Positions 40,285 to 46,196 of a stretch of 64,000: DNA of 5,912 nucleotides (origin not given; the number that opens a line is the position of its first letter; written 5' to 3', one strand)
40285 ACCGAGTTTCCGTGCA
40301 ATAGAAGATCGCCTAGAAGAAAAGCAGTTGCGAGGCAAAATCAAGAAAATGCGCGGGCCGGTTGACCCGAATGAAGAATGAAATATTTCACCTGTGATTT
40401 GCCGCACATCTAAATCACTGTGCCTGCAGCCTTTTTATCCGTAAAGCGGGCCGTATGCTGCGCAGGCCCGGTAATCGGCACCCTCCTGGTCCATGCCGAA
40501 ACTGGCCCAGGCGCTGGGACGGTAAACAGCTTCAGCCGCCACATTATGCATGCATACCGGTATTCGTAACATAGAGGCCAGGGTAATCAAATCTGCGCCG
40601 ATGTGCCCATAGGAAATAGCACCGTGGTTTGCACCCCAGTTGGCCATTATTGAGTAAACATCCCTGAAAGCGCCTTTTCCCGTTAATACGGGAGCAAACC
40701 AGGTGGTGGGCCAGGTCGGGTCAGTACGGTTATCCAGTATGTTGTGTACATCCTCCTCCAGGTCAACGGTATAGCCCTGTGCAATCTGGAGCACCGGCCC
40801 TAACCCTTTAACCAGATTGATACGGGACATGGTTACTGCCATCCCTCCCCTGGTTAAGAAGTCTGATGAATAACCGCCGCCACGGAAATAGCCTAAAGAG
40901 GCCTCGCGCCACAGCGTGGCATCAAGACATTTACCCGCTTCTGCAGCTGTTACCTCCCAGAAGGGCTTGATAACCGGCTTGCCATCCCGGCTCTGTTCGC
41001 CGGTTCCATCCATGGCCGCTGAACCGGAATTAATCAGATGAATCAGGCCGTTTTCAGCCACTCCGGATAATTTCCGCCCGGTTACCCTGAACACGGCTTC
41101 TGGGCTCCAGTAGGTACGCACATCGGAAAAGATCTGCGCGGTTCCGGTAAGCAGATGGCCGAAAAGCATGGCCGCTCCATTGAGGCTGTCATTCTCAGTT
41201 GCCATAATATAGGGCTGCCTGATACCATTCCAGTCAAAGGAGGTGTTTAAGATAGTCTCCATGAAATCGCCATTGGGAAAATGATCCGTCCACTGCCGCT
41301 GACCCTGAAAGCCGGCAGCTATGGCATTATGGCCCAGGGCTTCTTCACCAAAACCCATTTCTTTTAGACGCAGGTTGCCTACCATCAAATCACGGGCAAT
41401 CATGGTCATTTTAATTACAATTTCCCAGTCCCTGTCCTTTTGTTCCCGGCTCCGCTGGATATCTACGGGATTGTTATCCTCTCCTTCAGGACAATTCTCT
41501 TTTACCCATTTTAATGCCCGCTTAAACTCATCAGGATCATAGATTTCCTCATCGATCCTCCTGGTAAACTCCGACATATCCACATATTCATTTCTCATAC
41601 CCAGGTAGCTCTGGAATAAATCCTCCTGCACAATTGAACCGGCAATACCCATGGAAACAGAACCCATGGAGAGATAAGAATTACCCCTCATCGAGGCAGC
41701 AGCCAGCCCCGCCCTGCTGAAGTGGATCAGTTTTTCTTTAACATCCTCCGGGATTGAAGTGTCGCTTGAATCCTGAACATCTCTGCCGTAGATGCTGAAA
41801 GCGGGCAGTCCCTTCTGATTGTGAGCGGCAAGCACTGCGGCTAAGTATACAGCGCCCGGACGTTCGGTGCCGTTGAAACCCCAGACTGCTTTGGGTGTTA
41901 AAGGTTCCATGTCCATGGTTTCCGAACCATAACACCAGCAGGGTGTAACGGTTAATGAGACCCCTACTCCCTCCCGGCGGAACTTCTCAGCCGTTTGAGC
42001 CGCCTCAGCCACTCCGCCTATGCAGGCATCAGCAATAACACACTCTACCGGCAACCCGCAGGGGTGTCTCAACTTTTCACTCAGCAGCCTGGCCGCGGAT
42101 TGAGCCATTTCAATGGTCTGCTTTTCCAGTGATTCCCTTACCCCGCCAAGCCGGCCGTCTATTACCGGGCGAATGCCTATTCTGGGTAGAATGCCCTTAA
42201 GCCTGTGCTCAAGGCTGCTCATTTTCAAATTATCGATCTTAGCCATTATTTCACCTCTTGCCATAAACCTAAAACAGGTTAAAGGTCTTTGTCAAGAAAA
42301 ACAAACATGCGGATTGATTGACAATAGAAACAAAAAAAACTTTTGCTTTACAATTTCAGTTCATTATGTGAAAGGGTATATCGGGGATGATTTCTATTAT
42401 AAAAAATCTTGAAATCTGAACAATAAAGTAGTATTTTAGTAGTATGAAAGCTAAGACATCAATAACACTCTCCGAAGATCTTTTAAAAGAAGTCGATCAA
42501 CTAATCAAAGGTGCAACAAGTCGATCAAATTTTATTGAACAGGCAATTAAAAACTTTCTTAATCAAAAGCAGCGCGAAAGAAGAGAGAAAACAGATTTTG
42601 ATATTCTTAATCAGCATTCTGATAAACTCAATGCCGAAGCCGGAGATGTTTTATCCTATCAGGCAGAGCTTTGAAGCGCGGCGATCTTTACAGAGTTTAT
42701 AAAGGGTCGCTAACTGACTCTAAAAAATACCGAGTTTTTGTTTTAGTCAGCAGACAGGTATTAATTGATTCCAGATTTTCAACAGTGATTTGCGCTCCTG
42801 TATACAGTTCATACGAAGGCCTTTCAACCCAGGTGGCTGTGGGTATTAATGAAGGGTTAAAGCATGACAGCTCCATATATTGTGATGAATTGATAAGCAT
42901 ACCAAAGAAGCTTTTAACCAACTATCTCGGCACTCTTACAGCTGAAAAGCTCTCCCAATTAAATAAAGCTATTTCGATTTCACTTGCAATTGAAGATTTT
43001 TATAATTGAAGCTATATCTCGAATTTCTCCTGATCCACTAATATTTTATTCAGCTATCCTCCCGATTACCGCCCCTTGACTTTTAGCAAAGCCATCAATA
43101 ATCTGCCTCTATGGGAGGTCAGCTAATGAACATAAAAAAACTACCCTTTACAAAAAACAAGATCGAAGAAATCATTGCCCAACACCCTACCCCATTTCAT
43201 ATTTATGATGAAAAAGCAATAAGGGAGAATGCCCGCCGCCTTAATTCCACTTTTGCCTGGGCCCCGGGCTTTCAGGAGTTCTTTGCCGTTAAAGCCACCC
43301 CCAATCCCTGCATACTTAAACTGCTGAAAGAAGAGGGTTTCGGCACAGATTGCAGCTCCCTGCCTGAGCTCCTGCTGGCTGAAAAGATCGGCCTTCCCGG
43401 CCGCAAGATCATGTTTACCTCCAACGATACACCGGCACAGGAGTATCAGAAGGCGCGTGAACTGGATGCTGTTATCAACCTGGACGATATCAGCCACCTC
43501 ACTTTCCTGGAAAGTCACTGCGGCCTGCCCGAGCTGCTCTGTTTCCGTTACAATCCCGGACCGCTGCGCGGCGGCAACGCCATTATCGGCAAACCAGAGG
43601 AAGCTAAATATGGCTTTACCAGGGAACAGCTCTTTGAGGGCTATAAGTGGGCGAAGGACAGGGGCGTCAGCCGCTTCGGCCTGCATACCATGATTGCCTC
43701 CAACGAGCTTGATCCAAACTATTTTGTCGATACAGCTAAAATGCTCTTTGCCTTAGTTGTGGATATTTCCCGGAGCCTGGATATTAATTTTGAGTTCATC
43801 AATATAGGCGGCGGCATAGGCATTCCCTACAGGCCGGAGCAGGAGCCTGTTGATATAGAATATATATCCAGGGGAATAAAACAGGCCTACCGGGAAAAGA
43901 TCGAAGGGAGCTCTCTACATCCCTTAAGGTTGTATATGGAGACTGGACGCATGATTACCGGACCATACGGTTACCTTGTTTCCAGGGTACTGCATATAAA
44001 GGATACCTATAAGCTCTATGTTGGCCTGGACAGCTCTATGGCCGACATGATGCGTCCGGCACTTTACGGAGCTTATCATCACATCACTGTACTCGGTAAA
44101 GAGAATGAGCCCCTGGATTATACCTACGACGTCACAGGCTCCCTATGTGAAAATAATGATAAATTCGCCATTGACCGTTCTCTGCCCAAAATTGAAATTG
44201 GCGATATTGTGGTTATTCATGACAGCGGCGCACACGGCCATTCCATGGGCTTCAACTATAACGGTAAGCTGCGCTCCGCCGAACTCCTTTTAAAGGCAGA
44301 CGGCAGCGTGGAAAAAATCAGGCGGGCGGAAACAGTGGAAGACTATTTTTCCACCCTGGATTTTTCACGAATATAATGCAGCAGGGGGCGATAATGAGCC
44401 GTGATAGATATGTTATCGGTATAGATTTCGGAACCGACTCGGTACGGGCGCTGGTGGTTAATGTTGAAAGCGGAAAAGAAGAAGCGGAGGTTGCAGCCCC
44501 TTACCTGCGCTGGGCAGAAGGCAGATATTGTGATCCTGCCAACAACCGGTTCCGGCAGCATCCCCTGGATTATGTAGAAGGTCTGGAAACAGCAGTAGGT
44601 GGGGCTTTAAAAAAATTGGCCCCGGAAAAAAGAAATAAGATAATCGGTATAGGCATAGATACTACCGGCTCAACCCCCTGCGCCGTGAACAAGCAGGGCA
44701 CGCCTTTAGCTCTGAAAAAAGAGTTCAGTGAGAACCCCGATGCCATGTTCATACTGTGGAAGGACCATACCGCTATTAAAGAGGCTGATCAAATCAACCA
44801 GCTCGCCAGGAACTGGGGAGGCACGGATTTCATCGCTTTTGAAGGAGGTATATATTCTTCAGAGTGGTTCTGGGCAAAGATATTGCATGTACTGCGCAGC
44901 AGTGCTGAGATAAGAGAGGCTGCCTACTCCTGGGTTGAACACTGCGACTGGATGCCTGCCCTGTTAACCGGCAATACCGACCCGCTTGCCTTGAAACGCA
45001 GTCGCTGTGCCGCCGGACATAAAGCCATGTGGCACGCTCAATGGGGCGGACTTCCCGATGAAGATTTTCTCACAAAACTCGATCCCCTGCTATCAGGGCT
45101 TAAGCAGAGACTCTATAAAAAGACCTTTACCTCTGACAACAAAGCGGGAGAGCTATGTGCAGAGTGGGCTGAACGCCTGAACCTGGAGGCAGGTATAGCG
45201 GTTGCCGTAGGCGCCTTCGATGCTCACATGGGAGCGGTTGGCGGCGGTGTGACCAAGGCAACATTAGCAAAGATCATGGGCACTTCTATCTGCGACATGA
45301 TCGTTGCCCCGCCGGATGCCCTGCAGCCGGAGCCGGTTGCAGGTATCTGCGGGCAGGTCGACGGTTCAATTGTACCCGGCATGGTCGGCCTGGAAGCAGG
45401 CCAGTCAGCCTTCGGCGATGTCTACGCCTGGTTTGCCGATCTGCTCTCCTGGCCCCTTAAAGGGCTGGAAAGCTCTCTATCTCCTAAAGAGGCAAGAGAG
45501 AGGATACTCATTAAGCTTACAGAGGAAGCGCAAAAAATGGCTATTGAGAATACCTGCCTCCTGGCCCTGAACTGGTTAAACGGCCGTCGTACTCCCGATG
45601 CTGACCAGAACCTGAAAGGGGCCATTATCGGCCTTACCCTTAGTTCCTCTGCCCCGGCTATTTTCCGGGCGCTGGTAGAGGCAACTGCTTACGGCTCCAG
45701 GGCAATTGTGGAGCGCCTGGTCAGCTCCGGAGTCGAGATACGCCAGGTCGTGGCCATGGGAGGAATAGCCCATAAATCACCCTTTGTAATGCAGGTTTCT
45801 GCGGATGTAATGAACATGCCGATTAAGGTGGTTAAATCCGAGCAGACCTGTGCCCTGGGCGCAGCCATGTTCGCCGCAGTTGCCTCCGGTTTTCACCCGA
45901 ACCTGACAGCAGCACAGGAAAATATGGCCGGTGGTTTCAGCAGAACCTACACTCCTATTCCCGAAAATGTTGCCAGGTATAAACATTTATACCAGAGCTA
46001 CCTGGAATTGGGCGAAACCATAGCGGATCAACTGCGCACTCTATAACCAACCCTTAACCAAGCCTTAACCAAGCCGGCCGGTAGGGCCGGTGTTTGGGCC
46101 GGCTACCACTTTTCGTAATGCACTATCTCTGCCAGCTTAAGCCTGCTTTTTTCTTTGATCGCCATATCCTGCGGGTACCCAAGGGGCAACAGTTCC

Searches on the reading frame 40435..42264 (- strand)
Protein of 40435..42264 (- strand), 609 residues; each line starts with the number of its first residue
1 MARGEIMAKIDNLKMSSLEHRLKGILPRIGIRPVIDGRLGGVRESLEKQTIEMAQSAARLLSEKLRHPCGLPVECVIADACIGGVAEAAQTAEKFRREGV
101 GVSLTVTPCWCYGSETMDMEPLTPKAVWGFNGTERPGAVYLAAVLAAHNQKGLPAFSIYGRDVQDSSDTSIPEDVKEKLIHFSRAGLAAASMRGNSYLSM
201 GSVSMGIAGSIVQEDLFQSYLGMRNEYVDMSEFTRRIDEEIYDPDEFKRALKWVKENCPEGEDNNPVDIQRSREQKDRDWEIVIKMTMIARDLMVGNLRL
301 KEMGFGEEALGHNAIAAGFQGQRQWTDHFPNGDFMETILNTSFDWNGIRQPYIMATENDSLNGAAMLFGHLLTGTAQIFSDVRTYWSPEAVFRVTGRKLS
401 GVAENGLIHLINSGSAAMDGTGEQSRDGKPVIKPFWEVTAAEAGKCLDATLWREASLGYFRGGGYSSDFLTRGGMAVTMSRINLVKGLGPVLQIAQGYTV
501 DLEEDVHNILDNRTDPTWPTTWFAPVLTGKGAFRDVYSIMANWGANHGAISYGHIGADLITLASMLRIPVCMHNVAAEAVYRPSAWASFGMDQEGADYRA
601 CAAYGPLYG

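Call 44: search_protein_families(library=pfam, proteins=[window:40435-42264:-], max_evalue=0.00001)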
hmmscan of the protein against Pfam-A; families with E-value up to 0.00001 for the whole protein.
window:40435-42264:- (609 aa): 3 families
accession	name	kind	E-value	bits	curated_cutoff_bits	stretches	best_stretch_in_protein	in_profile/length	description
PF07882.17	Fucose_iso_N2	-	1.5e-95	318.4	22.3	1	196-374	2-180/180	L-fucose isomerase, second N-terminal domain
PF07881.17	Fucose_iso_N1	-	1.2e-79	266.5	28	1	27-194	2-169/169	L-fucose isomerase, first N-terminal domain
PF02952.23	Fucose_iso_C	-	6.2e-45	152.8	29.3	1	410-573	1-143/143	L-fucose isomerase, C-terminal domain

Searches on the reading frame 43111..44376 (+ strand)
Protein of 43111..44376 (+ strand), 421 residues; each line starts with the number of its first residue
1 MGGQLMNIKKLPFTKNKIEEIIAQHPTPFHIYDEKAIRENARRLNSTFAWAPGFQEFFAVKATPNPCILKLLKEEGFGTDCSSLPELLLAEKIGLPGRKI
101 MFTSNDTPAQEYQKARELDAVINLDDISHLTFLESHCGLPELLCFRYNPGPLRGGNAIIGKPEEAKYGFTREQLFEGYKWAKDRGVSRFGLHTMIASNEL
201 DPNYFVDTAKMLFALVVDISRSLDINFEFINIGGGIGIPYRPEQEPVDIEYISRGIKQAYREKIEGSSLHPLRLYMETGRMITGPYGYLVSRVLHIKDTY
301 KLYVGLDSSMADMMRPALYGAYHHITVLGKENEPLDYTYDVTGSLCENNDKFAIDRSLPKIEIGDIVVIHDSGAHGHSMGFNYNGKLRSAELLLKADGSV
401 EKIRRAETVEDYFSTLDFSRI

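Call 44: search_protein_families(library=pfam, proteins=[window:43111-44376:+], max_evalue=0.00001)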
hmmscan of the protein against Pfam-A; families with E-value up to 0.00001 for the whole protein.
window:43111-44376:+ (421 aa): 2 families
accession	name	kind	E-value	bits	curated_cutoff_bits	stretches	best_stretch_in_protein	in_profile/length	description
PF02784.22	Orn_Arg_deC_N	-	6.3e-29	101.5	23.4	1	36-283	3-246/247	Pyridoxal-dependent decarboxylase, pyridoxal binding domain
PF00278.28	Orn_DAP_Arg_deC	-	3.6e-20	72.5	23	1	218-373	5-95/95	Pyridoxal-dependent decarboxylase, C-terminal sheet domain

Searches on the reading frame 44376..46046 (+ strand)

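Call 44: search_protein_families(library=pfam, proteins=[window:44376-46046:+], max_evalue=0.00001)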
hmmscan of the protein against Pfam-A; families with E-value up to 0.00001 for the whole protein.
window:44376-46046:+ (556 aa): 2 families
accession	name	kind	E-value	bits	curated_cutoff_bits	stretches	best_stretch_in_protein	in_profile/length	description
PF02782.22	FGGY_C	-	5.1e-41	141.1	27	1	298-503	2-197/198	FGGY family of carbohydrate kinases, C-terminal domain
PF00370.27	FGGY_N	-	8.5e-09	35.8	28.8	1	12-289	1-245/245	FGGY family of carbohydrate kinases, N-terminal domain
